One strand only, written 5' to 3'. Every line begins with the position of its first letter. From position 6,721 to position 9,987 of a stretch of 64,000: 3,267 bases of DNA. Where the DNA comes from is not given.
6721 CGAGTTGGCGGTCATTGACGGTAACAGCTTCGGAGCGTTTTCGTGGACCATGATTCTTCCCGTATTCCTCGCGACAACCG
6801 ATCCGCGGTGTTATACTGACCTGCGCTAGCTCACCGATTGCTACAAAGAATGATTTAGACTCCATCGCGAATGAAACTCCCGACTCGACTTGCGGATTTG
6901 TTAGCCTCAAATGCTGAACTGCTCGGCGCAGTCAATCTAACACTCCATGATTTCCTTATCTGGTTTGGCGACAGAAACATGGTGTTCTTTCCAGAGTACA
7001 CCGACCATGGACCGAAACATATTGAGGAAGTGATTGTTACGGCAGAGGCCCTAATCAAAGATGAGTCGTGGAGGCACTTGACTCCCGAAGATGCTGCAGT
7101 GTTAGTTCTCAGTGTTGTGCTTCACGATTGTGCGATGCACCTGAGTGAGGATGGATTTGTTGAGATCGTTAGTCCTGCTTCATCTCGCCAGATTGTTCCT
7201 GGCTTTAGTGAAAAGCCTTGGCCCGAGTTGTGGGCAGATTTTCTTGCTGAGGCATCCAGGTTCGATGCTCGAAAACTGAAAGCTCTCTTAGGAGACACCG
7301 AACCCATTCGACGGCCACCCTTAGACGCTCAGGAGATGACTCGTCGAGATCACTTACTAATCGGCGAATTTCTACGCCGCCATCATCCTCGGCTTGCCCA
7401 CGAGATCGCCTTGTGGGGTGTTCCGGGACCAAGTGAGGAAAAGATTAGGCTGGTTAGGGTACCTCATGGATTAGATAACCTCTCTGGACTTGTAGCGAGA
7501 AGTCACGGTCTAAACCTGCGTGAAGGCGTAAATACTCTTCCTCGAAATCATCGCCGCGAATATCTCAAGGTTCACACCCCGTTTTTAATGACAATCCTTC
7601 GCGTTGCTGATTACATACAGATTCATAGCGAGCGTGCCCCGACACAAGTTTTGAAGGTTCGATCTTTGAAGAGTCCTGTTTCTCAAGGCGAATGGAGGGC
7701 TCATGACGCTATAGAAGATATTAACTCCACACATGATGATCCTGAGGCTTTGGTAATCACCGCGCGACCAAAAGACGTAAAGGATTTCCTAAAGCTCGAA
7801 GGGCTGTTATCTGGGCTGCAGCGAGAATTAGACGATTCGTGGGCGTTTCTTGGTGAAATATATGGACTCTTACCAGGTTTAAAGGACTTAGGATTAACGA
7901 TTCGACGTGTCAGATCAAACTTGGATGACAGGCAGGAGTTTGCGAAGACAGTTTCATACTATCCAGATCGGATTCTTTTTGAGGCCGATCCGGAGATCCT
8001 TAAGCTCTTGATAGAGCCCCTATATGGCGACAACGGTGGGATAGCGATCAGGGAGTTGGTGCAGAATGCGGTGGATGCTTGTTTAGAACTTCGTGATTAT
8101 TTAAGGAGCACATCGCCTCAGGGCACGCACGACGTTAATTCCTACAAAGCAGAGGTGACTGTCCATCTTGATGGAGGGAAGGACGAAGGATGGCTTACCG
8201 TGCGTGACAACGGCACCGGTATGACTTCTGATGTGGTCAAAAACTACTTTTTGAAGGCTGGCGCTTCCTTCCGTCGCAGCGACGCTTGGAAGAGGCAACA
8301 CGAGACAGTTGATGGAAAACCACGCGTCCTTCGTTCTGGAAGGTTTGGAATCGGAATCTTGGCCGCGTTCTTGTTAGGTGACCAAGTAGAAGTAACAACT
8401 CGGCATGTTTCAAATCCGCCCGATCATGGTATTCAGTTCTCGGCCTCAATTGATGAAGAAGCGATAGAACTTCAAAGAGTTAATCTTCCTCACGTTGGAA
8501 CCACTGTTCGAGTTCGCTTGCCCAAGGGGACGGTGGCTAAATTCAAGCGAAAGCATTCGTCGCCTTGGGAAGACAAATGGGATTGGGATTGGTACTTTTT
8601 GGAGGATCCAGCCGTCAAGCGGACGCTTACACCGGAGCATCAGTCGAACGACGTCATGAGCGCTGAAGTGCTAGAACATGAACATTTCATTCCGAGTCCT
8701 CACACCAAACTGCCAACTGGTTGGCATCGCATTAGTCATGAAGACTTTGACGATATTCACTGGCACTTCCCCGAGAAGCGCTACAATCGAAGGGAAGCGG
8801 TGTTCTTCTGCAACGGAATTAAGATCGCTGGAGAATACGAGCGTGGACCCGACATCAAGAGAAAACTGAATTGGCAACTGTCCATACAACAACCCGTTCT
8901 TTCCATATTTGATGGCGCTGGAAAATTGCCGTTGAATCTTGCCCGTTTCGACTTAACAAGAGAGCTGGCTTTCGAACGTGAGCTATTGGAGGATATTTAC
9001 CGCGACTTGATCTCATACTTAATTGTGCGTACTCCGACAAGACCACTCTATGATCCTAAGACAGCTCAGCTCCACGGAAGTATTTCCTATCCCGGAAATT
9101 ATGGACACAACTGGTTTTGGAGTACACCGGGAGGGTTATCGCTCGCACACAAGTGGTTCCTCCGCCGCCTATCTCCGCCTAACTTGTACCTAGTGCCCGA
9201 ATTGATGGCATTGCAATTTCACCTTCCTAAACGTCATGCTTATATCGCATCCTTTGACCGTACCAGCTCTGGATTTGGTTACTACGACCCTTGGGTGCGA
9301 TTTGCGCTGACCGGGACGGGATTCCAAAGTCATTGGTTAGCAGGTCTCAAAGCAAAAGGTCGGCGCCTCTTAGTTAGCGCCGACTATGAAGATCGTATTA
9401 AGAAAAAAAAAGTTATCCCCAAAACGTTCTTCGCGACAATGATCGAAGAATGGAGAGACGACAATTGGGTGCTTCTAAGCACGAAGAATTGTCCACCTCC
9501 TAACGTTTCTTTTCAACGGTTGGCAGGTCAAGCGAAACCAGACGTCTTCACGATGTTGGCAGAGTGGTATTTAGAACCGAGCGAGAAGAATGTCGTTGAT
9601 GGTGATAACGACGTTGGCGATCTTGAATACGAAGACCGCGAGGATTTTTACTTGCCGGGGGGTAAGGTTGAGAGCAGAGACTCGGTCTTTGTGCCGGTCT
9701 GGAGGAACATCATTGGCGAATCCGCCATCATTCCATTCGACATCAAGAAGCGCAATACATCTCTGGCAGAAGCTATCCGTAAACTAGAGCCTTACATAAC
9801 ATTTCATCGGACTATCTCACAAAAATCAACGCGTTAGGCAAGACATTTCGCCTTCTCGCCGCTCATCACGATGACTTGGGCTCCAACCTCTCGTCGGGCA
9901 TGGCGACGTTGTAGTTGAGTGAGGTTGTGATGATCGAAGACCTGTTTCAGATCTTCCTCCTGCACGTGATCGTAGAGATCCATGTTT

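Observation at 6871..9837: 988-aa HD phosphohydrolase::Hsp90/sacsin-type GHKL ATPase fusion with about 430 unassigned C-terminal residues - candidate single-gene conflict/defence factor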

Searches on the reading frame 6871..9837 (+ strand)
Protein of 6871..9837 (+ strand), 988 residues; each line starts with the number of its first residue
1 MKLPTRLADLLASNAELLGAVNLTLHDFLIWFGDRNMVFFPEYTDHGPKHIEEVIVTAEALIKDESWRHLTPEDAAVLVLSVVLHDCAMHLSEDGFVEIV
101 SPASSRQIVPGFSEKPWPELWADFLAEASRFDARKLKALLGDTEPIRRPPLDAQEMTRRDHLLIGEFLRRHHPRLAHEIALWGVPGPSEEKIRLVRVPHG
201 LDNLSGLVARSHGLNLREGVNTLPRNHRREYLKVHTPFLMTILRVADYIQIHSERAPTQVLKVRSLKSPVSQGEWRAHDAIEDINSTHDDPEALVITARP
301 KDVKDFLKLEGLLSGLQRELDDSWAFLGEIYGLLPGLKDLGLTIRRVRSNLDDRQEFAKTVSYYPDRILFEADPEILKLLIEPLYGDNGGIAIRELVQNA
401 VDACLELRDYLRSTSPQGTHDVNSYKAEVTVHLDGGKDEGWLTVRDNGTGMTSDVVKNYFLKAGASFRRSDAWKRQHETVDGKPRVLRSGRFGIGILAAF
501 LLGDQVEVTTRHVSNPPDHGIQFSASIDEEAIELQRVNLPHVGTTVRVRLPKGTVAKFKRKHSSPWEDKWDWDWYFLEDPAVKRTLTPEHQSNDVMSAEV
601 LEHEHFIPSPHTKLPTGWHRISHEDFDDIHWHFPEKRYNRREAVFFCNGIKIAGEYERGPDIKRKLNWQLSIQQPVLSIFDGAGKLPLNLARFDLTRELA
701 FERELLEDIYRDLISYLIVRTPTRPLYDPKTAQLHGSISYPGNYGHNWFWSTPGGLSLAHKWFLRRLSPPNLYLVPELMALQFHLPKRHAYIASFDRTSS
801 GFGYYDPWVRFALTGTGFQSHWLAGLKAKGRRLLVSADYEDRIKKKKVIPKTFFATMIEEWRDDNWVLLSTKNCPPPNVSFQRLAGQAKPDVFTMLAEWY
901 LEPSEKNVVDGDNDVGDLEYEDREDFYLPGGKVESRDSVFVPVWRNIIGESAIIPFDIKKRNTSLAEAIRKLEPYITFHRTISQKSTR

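Call 4: search_protein_families(library=pfam, proteins=[window:6871-9834:+], max_evalue=1)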
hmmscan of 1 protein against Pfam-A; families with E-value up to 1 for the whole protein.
window:6871-9834:+ (988 aa): 3 families
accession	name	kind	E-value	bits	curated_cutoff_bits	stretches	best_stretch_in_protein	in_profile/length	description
PF24391.1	HD-CE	-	2.4e-42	145.9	27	1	40-321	1-262/263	HD-CE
PF13589.12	HATPase_c_3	-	2.7e-09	37.6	25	1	392-535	6-117/137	Histidine kinase-, DNA gyrase B-, and HSP90-like ATPase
PF02518.31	HATPase_c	-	1.9e-06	28.7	26.4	1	392-551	9-108/111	Histidine kinase-, DNA gyrase B-, and HSP90-like ATPase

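Call 5: search_protein_families(library=padloc, proteins=[window:6871-9834:+], max_evalue=1)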
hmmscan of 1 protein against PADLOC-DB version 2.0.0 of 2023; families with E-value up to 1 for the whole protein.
window:6871-9834:+ (988 aa): 2 families
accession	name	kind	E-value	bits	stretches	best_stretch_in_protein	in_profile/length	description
PDLC03419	REase_II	-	0.00098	15.6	1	429-512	44-121/695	Type II restriction enzyme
PDLC03485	REase_II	-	0.019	11.4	1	434-511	48-115/611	Type II restriction enzyme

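Call 6: search_protein_families(library=ncbifam, proteins=[window:6871-9834:+], max_evalue=1)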
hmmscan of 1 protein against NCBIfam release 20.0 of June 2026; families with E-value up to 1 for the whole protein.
window:6871-9834:+ (988 aa): 5 families
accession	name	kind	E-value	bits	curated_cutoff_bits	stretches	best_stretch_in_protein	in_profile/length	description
NF003555.1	PRK05218.1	equivalog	1e-19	70.5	371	1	375-553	11-177/614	molecular chaperone HtpG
NF010683.0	PRK14083.1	equivalog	8.4e-18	64.1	455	1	376-554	15-171/604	HSP90 family protein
NF050001.1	restrict_BbrUII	equivalog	5.6e-10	38.4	550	1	424-554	32-160/659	BbrUII/HgiDII family restriction enzyme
NF047352.1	P_loop_sacsin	domain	0.0012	19.2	50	1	393-508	4-79/80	sacsin N-terminal ATP-binding-like domain-containing protein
NF003218.0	PRK04184.1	equivalog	0.0016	17.1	274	1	392-513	40-140/539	DNA topoisomerase VI subunit B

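Call 9: find_homologous_proteins(query=window:6871-9834:+, max_evalue=0.001)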
Query window:6871-9834:+ (988 aa): 1439 proteins with E <= 0.001 among 8000 candidates; the best 120 are listed.
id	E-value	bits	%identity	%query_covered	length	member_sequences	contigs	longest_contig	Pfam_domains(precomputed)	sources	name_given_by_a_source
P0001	0.0e+0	2045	88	100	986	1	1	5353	PF24391.2,PF02518.32,PF13589.13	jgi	jgi:hypothetical protein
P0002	0.0e+0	1889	90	91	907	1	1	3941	PF24391.2,PF02518.32,PF13589.13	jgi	jgi:hypothetical protein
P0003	0.0e+0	1553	67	100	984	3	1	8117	PF24391.2,PF13589.13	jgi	-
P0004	0.0e+0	1305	59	99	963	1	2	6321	PF24391.2,PF02518.32,PF13589.13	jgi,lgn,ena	jgi:hypothetical protein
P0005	0.0e+0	1269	59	96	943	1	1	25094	PF24391.2,PF13589.13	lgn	-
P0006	0.0e+0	1251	57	100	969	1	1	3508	PF24391.2,PF13589.13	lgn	-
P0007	0.0e+0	1212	58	94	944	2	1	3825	PF24391.2,PF13589.13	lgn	-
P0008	0.0e+0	1136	53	95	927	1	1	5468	PF24391.2,PF02518.32,PF13589.13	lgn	-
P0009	0.0e+0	1116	53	99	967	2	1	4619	PF24391.2,PF13589.13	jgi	-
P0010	0.0e+0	1072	84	55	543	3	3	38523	-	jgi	jgi:molecular chaperone HtpG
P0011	0.0e+0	1066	83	55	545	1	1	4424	PF13589.13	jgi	jgi:molecular chaperone HtpG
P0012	2.6e-288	977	50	91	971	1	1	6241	PF24391.2,PF02518.32,PF13589.13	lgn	-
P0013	3.4e-261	888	47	99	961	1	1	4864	PF24391.2,PF13589.13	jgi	jgi:hypothetical protein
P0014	2.6e-243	828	58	65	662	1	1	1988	PF24391.2,PF02518.32,PF13589.13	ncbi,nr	ncbi:MAG TPA: ATP-binding protein, partial [Pyrinomonadaceae bacterium]|nr:ATP-binding protein [Pyri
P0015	2.0e-242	825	43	100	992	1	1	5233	PF24391.2,PF13589.13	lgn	-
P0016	2.1e-240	819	42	100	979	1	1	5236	PF24391.2,PF13589.13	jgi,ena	jgi:molecular chaperone HtpG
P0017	3.3e-239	815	41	100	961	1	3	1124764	PF24391.2,PF13589.13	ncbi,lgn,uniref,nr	ncbi:HD domain-containing protein [Corallococcus exiguus]|uniref:HD-CE domain-containing protein n=1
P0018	5.9e-239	814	49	78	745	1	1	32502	PF24391.2,PF02518.32,PF13589.13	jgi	jgi:molecular chaperone HtpG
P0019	7.8e-239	813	43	100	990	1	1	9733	PF24391.2,PF13589.13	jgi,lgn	jgi:molecular chaperone HtpG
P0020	9.3e-238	810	43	99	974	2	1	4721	PF24391.2,PF13589.13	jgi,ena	jgi:hypothetical protein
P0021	2.7e-236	805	43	100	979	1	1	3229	PF24391.2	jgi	jgi:molecular chaperone HtpG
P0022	5.0e-235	801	43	99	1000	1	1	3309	PF24391.2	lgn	-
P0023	6.2e-235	801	42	100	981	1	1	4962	PF24391.2,PF13589.13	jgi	jgi:histidine kinase/DNA gyrase B/HSP90-like ATPase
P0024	3.0e-233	795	42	99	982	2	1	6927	PF24391.2,PF13589.13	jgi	-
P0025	8.2e-233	794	42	100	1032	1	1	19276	PF24391.2,PF13589.13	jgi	jgi:molecular chaperone HtpG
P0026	7.6e-232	790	42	100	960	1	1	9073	PF24391.2,PF13589.13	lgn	-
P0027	4.3e-231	788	41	100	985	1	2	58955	PF24391.2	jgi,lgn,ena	jgi:molecular chaperone HtpG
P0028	1.6e-230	786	42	99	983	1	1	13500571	PF24391.2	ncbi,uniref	ncbi:HD domain-containing protein [Sorangium sp. So ce233]|uniref:HD domain-containing protein n=1 T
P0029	3.4e-230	785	42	100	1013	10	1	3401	PF24391.2,PF13589.13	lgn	-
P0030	3.8e-230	785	43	99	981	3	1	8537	PF24391.2,PF13589.13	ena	-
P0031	4.3e-230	785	42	99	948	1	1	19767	PF24391.2,PF13589.13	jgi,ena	jgi:hypothetical protein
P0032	2.0e-229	782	42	100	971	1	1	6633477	PF24391.2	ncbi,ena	-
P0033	2.4e-229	782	42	99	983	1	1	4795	PF24391.2,PF13589.13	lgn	-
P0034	5.8e-229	781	42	100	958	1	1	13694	PF24391.2,PF13589.13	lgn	-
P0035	6.9e-229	781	43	98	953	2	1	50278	PF24391.2,PF13589.13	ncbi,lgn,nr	ncbi:MAG: molecular chaperone HtpG [Acidobacteriota bacterium]|nr:molecular chaperone HtpG [Acidobac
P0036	1.3e-227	776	42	100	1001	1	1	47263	PF24391.2,PF13589.13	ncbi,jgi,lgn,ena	jgi:hypothetical protein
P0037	1.5e-226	773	42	100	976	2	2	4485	PF24391.2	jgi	-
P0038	3.1e-226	772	41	100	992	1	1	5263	PF24391.2,PF13589.13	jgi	jgi:molecular chaperone HtpG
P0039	6.8e-226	771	47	78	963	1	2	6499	PF24391.2,PF13589.13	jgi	jgi:molecular chaperone HtpG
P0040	1.1e-225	770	41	99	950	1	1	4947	PF24391.2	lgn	-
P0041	2.0e-225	769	40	100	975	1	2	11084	PF24391.2,PF13589.13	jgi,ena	jgi:molecular chaperone HtpG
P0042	2.2e-225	769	43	99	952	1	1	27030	PF24391.2,PF13589.13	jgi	jgi:molecular chaperone HtpG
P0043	2.4e-225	769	42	100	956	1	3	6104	PF24391.2,PF13589.13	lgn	-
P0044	2.6e-225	769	42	100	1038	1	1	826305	PF24391.2,PF13589.13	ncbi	-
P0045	2.6e-225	769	42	99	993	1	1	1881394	PF24391.2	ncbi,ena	-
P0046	2.6e-225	769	42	100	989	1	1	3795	PF24391.2,PF13589.13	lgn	-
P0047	2.6e-225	769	41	99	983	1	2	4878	PF24391.2,PF13589.13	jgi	jgi:molecular chaperone HtpG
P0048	3.0e-224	765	42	99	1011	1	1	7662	PF24391.2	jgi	jgi:molecular chaperone HtpG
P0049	7.6e-224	764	42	100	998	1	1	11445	PF24391.2,PF13589.13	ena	-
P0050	1.6e-223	763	47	79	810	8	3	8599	PF24391.2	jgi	jgi:molecular chaperone HtpG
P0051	3.8e-223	762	42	100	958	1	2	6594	PF24391.2,PF13589.13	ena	-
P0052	4.8e-223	761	42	99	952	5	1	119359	PF24391.2,PF13589.13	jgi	-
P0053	1.5e-222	760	40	100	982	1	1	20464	PF24391.2,PF02518.32,PF13589.13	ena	-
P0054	1.7e-222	759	41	100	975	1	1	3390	PF24391.2,PF13589.13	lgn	-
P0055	3.8e-221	755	41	99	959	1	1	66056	PF24391.2,PF13589.13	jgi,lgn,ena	-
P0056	1.0e-220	754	42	99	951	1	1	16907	PF24391.2,PF13589.13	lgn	-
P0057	2.9e-220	752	42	99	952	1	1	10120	PF24391.2,PF13589.13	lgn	-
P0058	1.0e-219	750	41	100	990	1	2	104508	PF24391.2,PF13589.13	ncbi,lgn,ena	-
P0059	1.9e-219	749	41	99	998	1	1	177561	PF24391.2,PF02518.32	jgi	jgi:molecular chaperone HtpG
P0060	3.8e-219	748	44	88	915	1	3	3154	PF24391.2,PF13589.13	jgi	jgi:molecular chaperone HtpG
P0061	4.9e-219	748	41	100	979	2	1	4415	PF24391.2,PF02518.32,PF13589.13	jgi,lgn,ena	-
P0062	1.2e-218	747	42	99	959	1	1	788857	PF24391.2,PF13589.13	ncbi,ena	-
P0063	8.5e-218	744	42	99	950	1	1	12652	PF24391.2,PF13589.13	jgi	jgi:molecular chaperone HtpG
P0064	1.5e-217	743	40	100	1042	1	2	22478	PF24391.2,PF13589.13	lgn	-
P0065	2.7e-217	742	41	100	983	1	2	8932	PF24391.2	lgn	-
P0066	1.1e-216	740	42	100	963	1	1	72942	PF24391.2,PF13589.13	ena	-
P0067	1.2e-216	740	40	100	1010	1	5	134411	PF24391.2,PF13589.13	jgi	jgi:molecular chaperone HtpG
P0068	1.4e-216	740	42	98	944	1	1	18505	PF24391.2,PF13589.13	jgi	jgi:hypothetical protein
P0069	4.3e-216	738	44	90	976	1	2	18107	PF24391.2,PF13589.13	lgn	-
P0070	1.0e-215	737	43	91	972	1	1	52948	PF24391.2,PF13589.13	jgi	jgi:molecular chaperone HtpG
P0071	1.3e-215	737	41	100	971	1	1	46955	PF24391.2,PF13589.13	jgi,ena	jgi:molecular chaperone HtpG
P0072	2.0e-215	736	41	99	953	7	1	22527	PF24391.2,PF13589.13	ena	-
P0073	2.0e-215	736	48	74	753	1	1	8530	PF24391.2,PF13589.13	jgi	jgi:molecular chaperone HtpG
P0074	2.9e-215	735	40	100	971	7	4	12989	PF24391.2,PF13589.13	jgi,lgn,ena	jgi:hypothetical protein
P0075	3.7e-215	735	50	73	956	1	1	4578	PF24391.2,PF13589.13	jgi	jgi:molecular chaperone HtpG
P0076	2.3e-214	732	42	99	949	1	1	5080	PF24391.2,PF13589.13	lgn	-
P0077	5.9e-214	731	41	100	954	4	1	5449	PF24391.2,PF13589.13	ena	-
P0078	1.7e-213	730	41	99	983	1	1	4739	PF24391.2,PF13589.13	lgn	-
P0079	3.0e-213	729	40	100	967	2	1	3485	PF24391.2,PF13589.13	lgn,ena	-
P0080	5.8e-213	728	42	94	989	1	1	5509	PF24391.2,PF13589.13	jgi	jgi:hypothetical protein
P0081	7.5e-213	727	41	98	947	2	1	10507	PF24391.2,PF13589.13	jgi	jgi:hypothetical protein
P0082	1.1e-212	727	40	100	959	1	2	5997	PF24391.2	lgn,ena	-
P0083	4.1e-212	725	41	99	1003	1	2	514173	PF24391.2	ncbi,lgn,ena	-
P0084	4.6e-212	725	40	100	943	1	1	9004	PF24391.2,PF13589.13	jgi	jgi:hypothetical protein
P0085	1.2e-211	723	41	99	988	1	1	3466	PF24391.2,PF02518.32,PF13589.13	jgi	jgi:signal transduction histidine kinase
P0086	1.4e-211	723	42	92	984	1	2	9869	PF24391.2,PF13589.13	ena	-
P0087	1.5e-211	723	49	73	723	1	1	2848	PF24391.2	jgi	jgi:molecular chaperone HtpG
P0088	2.3e-211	723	40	99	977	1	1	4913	PF24391.2,PF13589.13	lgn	-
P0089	3.0e-211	722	49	73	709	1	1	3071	PF24391.2,PF13589.13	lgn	-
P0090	4.4e-211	722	40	100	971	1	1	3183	PF24391.2,PF13589.13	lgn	-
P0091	2.4e-210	719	40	100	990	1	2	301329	PF24391.2,PF13589.13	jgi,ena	jgi:hypothetical protein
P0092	3.0e-210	719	39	100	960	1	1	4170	PF24391.2,PF13589.13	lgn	-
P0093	7.3e-210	718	40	99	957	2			PF24391.2,PF13589.13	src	-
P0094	7.7e-210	717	44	79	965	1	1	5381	PF24391.2,PF13589.13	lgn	-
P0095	1.2e-209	717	42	91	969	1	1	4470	PF24391.2,PF13589.13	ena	-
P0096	1.9e-209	716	40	100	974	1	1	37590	PF24391.2,PF13589.13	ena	-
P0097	2.6e-208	712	40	99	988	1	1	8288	PF24391.2,PF13589.13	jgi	jgi:molecular chaperone HtpG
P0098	3.0e-208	712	56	59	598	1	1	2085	PF24391.2,PF02518.32,PF13589.13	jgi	jgi:molecular chaperone HtpG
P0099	4.8e-208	712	38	99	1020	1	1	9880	PF24391.2,PF02518.32,PF13589.13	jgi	jgi:molecular chaperone HtpG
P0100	2.2e-207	709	40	100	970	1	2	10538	PF24391.2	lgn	-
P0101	2.6e-207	709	41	91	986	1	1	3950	PF24391.2,PF13589.13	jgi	jgi:molecular chaperone HtpG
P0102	3.5e-207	709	39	99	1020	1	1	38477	PF24391.2,PF13589.13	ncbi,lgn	-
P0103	7.8e-207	708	40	99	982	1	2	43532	PF24391.2,PF13589.13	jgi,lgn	jgi:molecular chaperone HtpG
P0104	1.2e-206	707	39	100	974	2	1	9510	PF24391.2,PF13589.13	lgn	-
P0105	2.0e-206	706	40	92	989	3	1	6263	PF24391.2,PF13589.13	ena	-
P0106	2.1e-206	706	39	100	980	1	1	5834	PF24391.2,PF13589.13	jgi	jgi:molecular chaperone HtpG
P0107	6.5e-206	704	48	73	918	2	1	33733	PF24391.2,PF13589.13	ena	-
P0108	9.5e-206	704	41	94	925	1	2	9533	PF24391.2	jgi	jgi:molecular chaperone HtpG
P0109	1.0e-205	704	40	100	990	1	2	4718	PF24391.2,PF13589.13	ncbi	-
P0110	1.4e-205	703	39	99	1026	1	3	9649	PF24391.2,PF13589.13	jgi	jgi:hypothetical protein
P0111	2.3e-205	703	39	100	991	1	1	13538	PF24391.2,PF13589.13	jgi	jgi:molecular chaperone HtpG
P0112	2.8e-205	702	41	100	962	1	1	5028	PF24391.2,PF13589.13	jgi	jgi:hypothetical protein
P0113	3.1e-205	702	40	100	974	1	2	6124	PF24391.2,PF13589.13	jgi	-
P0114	4.1e-205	702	40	100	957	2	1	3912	PF24391.2,PF13589.13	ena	-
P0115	5.8e-205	701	38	100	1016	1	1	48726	PF24391.2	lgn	-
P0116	7.5e-205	701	39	100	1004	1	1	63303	PF24391.2,PF13589.13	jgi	jgi:molecular chaperone HtpG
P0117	1.3e-204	700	40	99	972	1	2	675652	PF24391.2,PF13589.13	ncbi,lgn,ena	-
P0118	1.9e-204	700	37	100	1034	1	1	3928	PF24391.2,PF13589.13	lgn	-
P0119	2.2e-204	699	39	99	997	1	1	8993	PF24391.2,PF13589.13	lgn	-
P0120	3.2e-204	699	40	98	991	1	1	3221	PF24391.2,PF02518.32,PF13589.13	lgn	-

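Call 21: find_encoding_contigs(protein=window:6871-9837:+, flank=10000, max_places=5)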
Protein window:6871-9837:+ (988 aa): 1 contig read that carries it; 1 place shown.
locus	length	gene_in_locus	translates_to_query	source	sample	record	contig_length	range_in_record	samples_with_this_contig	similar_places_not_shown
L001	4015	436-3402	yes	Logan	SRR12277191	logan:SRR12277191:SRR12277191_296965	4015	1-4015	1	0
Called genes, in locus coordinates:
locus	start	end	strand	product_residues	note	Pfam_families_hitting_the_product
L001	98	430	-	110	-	-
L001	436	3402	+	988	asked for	PF24391:HD-CE, PF02518:HATPase_c (weak), PF13589:HATPase_c_3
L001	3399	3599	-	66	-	-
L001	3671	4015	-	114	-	?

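Call 22: find_encoding_contigs(protein=P0005, flank=10000, max_places=3)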
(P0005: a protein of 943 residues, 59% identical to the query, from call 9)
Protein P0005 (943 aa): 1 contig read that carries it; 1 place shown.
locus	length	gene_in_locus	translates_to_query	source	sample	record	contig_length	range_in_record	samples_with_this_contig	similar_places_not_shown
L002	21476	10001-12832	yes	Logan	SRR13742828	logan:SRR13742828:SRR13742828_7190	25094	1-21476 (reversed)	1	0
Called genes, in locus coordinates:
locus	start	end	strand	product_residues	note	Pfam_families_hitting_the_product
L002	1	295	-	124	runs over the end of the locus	PF07883:Cupin_2 (weak)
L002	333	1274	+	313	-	PF23023:Anti-Pycsar_Apyc1, PF00753:Lactamase_B, PF12706:Lactamase_B_2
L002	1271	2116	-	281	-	PF01464:SLT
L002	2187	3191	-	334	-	PF02322:Cyt_bd_oxida_II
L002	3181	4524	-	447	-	PF01654:Cyt_bd_oxida_I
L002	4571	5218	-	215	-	PF01081:Aldolase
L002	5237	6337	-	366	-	PF00294:PfkB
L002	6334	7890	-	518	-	PF00083:Sugar_tr, PF07690:MFS_1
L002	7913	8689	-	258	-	PF23441:SDR, PF00106:adh_short, PF01370:Epimerase, PF08659:KR, PF13561:adh_short_C2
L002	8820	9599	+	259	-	PF02230:Abhydrolase_2 (weak)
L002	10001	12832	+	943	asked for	PF24391:HD-CE, PF13589:HATPase_c_3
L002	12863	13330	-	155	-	-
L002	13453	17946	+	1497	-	PF15902:Sortilin-Vps10 (faint), PF13004:BACON (weak), PF17803:Cadherin_4, PF17892:Cadherin_5, PF17963:Big_9, PF05345:He_PIG (weak)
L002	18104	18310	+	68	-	-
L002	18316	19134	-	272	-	PF09339:HTH_IclR, PF12802:MarR_2 (weak), PF01614:IclR_C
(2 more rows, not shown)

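Call 23: find_encoding_contigs(protein=P0010, flank=10000, max_places=3)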
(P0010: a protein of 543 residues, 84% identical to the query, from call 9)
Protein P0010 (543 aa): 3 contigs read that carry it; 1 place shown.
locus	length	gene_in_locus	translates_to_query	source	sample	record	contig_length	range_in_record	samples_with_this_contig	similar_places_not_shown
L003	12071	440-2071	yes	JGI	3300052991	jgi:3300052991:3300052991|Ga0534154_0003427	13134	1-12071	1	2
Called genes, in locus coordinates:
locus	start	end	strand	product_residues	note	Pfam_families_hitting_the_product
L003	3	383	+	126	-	?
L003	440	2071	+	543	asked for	-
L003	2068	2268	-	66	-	-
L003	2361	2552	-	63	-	-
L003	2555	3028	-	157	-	PF01850:PIN (weak)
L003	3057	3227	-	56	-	PF00069:Pkinase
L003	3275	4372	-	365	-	PF01408:GFO_IDH_MocA, PF02894:GFO_IDH_MocA_C, PF22725:GFO_IDH_MocA_C3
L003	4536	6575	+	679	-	PF10101:DUF2339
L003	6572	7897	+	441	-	PF00754:F5_F8_type_C (faint), PF13163:DUF3999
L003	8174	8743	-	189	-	-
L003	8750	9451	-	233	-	-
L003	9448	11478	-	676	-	PF00069:Pkinase, PF01636:APH (faint), PF07714:PK_Tyr_Ser-Thr, PF06293:Kdo (weak), PF03109:ABC1 (weak)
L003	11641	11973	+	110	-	PF05973:Gp49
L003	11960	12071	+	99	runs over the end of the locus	PF13744:HTH_37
